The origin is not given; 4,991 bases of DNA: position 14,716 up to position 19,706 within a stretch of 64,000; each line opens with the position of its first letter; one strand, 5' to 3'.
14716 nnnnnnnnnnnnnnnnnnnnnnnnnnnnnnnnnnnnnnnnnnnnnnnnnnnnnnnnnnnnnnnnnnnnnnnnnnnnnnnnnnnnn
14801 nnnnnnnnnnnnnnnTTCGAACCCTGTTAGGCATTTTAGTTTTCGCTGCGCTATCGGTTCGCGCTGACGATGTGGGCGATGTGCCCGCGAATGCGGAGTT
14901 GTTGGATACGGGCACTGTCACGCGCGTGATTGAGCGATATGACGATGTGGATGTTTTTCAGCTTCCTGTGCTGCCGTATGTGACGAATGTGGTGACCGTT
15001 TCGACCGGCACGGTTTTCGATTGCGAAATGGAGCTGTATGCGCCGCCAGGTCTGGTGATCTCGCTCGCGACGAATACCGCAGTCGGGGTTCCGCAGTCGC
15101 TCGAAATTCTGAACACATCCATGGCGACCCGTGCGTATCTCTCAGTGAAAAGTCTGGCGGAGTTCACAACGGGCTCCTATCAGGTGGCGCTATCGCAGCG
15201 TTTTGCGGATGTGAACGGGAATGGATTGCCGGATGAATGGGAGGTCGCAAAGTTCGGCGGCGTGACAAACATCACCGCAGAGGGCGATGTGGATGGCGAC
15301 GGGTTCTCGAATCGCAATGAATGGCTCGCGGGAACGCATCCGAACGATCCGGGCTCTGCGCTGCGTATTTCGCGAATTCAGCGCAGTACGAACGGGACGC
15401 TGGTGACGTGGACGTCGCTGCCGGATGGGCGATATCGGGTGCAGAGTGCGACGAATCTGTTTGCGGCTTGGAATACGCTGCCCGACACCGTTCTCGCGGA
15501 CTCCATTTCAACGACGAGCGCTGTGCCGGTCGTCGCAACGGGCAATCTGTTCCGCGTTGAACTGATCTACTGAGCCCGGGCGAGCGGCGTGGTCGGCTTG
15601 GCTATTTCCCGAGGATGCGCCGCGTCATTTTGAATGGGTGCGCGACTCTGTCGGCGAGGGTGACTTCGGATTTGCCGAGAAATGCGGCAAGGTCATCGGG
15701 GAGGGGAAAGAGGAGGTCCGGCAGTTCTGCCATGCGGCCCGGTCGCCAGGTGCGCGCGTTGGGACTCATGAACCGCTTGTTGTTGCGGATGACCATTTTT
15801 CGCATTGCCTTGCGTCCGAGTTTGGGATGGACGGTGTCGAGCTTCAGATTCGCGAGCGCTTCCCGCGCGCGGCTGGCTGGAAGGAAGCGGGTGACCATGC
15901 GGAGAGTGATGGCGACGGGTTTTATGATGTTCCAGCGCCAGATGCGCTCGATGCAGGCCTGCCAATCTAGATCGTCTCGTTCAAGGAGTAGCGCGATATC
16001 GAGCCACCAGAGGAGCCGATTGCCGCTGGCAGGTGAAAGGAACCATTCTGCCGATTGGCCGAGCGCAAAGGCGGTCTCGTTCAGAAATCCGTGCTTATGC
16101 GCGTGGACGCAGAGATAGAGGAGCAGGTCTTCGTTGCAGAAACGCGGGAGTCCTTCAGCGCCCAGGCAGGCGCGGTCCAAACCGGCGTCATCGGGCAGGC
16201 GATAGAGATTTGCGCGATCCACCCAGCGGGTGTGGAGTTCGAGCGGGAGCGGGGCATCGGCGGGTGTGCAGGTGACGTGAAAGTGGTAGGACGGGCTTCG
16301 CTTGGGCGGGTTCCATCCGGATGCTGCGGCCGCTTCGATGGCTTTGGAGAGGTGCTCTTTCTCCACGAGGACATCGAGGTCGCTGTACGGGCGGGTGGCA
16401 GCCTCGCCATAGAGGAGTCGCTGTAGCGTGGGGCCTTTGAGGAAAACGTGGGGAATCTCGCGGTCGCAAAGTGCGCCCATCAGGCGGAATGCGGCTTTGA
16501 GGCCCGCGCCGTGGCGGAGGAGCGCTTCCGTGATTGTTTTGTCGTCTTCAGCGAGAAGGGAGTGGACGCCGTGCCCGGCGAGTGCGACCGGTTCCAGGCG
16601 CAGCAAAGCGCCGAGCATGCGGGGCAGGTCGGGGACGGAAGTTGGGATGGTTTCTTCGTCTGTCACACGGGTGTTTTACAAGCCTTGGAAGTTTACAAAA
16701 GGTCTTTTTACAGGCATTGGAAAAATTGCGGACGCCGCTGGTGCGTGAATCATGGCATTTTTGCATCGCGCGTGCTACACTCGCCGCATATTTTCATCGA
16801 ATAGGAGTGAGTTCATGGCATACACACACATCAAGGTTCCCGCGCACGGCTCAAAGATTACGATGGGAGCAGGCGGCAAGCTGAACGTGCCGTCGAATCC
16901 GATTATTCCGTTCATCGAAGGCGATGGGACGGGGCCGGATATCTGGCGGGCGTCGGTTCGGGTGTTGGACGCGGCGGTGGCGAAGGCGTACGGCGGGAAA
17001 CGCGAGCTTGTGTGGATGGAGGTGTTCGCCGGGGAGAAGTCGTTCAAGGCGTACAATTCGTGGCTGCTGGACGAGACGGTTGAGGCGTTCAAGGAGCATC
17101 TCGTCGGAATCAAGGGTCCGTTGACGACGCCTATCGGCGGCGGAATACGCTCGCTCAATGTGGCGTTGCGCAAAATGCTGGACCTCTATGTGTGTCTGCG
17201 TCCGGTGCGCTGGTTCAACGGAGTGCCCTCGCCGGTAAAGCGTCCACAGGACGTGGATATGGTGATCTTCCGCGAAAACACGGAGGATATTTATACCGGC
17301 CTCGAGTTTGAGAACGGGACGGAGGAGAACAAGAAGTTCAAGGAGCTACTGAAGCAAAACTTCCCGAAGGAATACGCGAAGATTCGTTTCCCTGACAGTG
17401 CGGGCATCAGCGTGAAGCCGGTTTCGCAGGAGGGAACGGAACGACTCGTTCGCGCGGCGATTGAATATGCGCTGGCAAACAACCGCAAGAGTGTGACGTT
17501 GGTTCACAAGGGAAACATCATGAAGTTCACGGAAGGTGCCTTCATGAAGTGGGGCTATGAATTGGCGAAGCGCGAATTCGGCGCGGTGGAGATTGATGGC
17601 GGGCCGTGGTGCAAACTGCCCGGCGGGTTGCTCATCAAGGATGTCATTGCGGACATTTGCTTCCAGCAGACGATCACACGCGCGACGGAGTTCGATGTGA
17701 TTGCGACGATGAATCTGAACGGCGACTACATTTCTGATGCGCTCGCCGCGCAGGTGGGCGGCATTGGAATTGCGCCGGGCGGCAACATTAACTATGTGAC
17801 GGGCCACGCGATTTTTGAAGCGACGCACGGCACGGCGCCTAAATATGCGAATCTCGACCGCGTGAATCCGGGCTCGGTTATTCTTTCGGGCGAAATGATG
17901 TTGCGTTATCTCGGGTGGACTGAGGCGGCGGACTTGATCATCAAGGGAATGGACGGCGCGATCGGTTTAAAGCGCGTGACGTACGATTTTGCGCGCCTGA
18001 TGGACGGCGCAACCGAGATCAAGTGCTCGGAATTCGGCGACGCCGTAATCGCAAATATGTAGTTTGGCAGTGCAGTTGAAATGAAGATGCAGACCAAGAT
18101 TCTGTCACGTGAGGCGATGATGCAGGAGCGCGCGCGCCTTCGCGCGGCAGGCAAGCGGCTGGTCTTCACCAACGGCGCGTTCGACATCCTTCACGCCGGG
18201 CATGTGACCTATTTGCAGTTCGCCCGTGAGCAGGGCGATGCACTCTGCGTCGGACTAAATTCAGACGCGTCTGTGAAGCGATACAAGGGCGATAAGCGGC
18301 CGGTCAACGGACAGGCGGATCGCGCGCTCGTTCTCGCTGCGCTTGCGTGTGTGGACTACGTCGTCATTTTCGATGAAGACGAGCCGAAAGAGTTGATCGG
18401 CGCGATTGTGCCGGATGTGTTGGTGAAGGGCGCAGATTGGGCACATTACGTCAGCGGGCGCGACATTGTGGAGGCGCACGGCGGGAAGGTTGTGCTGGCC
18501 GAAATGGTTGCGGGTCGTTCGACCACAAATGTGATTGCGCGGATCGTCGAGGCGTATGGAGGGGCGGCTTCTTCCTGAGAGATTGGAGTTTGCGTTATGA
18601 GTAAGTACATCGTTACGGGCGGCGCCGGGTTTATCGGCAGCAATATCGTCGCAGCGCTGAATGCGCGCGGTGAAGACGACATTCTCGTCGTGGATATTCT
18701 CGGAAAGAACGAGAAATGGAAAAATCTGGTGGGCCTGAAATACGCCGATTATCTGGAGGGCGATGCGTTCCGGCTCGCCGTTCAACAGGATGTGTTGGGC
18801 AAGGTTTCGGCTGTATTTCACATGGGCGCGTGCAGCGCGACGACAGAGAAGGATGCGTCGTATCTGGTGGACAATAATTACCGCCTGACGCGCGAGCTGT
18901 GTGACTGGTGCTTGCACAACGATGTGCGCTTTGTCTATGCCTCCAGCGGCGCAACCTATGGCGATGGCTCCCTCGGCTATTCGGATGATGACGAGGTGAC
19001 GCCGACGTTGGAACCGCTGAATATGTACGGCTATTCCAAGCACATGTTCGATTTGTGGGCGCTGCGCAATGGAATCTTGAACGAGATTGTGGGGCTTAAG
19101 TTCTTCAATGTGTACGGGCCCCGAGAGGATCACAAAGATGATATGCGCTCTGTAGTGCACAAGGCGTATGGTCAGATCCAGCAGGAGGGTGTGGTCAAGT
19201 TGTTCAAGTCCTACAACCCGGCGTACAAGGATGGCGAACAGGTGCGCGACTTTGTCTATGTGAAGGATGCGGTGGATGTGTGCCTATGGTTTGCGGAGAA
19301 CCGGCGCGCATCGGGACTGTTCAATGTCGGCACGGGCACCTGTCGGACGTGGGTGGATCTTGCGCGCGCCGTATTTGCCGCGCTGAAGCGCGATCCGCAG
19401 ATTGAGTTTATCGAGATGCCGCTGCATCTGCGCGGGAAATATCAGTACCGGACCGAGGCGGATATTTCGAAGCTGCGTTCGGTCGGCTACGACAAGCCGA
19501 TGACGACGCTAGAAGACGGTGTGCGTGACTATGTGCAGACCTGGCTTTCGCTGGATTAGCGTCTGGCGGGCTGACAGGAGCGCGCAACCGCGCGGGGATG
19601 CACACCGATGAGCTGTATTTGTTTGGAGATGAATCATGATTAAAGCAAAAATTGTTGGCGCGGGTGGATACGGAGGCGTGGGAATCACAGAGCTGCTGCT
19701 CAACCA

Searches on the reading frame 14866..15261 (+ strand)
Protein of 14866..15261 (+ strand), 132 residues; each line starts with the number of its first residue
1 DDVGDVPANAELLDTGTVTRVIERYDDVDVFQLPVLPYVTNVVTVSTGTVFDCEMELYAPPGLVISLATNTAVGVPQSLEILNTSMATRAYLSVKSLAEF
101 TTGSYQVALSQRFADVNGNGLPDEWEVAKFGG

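Call 70: search_solved_structures(query=window:14866-15261:+, max_evalue=1, show_alignments=1)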
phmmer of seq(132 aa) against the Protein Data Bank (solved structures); distinct sequences matched with E-value up to 1: 1.
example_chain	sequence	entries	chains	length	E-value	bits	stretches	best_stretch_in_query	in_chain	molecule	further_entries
6qfj_A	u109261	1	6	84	0.45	13.9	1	32-79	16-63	Magnetosome membrane protein MamB, putative Co/Zn/Cd cation transporter. Cation diffusion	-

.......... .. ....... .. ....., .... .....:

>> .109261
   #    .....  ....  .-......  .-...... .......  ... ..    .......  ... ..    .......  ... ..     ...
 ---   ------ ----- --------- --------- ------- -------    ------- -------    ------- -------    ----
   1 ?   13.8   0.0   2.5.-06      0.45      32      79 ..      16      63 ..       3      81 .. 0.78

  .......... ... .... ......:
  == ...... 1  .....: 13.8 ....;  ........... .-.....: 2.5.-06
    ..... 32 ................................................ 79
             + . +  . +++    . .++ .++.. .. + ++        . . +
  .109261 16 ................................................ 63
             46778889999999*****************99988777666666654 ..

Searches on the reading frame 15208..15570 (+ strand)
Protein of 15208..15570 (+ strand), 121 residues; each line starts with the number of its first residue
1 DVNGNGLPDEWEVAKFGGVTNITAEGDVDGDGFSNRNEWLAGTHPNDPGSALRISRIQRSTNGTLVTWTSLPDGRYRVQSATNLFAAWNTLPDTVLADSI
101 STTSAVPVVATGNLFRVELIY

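Call 31: predict_structure(alignment_id=A4)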
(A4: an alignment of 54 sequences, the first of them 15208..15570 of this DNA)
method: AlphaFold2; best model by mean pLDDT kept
length: 121 residues; sequences in the alignment: 54
mean_pLDDT: 77.6   pTM: 0.60
mean pLDDT of the five models: 77.6, 75.5, 73.3, 70.4, 68.8
residues with pLDDT >= 90: 2; 70-90: 84; 50-70: 35; < 50: 0
segments of 3 or more residues with pLDDT < 50: none
pLDDT, mean of each block of 10 residues (from residue 1): 67 66 80 83 78 83 84 82 88 71 68 82 68
secondary structure, 60 per line:
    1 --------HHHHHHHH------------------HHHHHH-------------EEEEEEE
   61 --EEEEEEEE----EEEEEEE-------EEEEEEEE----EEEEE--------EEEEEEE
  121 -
elements in order: H9-16 H35-40 E54-60 E63-70 E75-81 E89-96 E101-105 E114-120

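Call 34: fold_search(model_id=the predicted structure, library=pdb)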
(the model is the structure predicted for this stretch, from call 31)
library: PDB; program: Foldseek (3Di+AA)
matches with E <= 10: 898; with E <= 0.001: 0
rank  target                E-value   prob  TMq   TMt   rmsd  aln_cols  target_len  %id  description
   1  8wm1_A                3.8e-02  0.89  0.32  0.10   5.2        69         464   25  DHS dehydratase (released 2024-10-02)
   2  2ibg_B                7.1e-02  0.95  0.37  0.23   4.9        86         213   16  Crystal Structure of Hedgehog Bound to the FNIII Domains of Ihog (released 2006-10-24)
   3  7skp_B                8.1e-02  0.84  0.34  0.47   4.8        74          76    9  De novo synthetic protein DIG14 (tetragonal space group) (released 2022-10-12)
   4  2ibb                  9.1e-02  0.93  0.37  0.23   4.8        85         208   16  Crystal Structure of the First and Second FNIII Domains of Ihog (released 2006-10-24)
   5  2ibg_A                9.1e-02  0.92  0.37  0.23   4.9        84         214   18  Crystal Structure of Hedgehog Bound to the FNIII Domains of Ihog (released 2006-10-24)
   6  6hn5_E                9.7e-02  0.25  0.23  0.06  13.7        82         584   15  Leucine-zippered human insulin receptor ectodomain with single bound insulin - "upper" membrane-distal part (released 2018-11-21)
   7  7skp_A                1.0e-01  0.80  0.33  0.49   4.9        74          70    9  De novo synthetic protein DIG14 (tetragonal space group) (released 2022-10-12)
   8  7u6e_E                1.0e-01  0.28  0.24  0.06  12.6        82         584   13  Head region of insulin receptor ectodomain (A-isoform) bound to the non-insulin agonist IM462 (released 2022-10-05)
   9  7lnp_A                1.1e-01  0.47  0.28  0.08   6.5        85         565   15  Structure of the exo-alpha-L-galactosidase BpGH29 (D264N mutant) from Bacteroides plebeius in complex with paranitroph (released 2022-02-09)
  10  4c47_A                1.4e-01  0.60  0.35  0.24   6.0       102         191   14  Salmonella enterica trimeric lipoprotein SadB (released 2014-01-08)
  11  9mfg_D                1.5e-01  0.95  0.42  0.19   3.1        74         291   18  Complex of IL23 receptor and VHH (released 2025-05-21)
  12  6gvk_A                1.6e-01  0.66  0.34  0.23   4.3        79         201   15  Second pair of Fibronectin type III domains of integrin beta4 (T1663R mutant) bound to the bullous pemphigoid antigen  (released 2019-03-20)
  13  4c47_C                1.6e-01  0.44  0.32  0.24   5.6        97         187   10  Salmonella enterica trimeric lipoprotein SadB (released 2014-01-08)
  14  2q30_A                2.1e-01  0.08  0.16  0.17  11.9        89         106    8  Crystal structure of a rmlc-like cupin protein (dde_2303) from desulfovibrio desulfuricans subsp. at 1.94 A resolution (released 2007-06-19)
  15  9mfg_B                2.2e-01  0.91  0.42  0.19   3.1        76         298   17  Complex of IL23 receptor and VHH (released 2025-05-21)
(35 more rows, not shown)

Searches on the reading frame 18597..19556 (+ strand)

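Call 29: search_protein_families(library=pfam, proteins=[window:18597-19556:+], max_evalue=0.01)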
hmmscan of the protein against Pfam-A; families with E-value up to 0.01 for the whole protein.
window:18597-19556:+ (320 aa): 7 families
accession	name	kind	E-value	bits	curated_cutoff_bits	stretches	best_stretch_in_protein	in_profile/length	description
PF01370.27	Epimerase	-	1.2e-44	152.9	20.9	1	5-245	2-240/240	NAD dependent epimerase/dehydratase family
PF16363.11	GDP_Man_Dehyd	-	6.3e-18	65.7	27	1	5-268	1-271/332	GDP-mannose 4,6 dehydratase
PF01073.25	3Beta_HSD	-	3.6e-15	56.2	22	1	5-182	1-191/280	3-beta hydroxysteroid dehydrogenase/isomerase family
PF04321.23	RmlD_sub_bind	-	3.4e-08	33.4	27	1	5-267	4-235/287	RmlD substrate binding domain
PF07993.18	NAD_binding_4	-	1.3e-05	25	20.1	1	64-150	83-183/258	Male sterility protein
PF02719.21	Polysacc_synt_2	-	0.00014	21.6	20.2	1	5-266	2-250/293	Polysaccharide biosynthesis protein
PF07762.19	DUF1618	-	0.0036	18.4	24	1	252-299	1-51/133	Protein of unknown function (DUF1618)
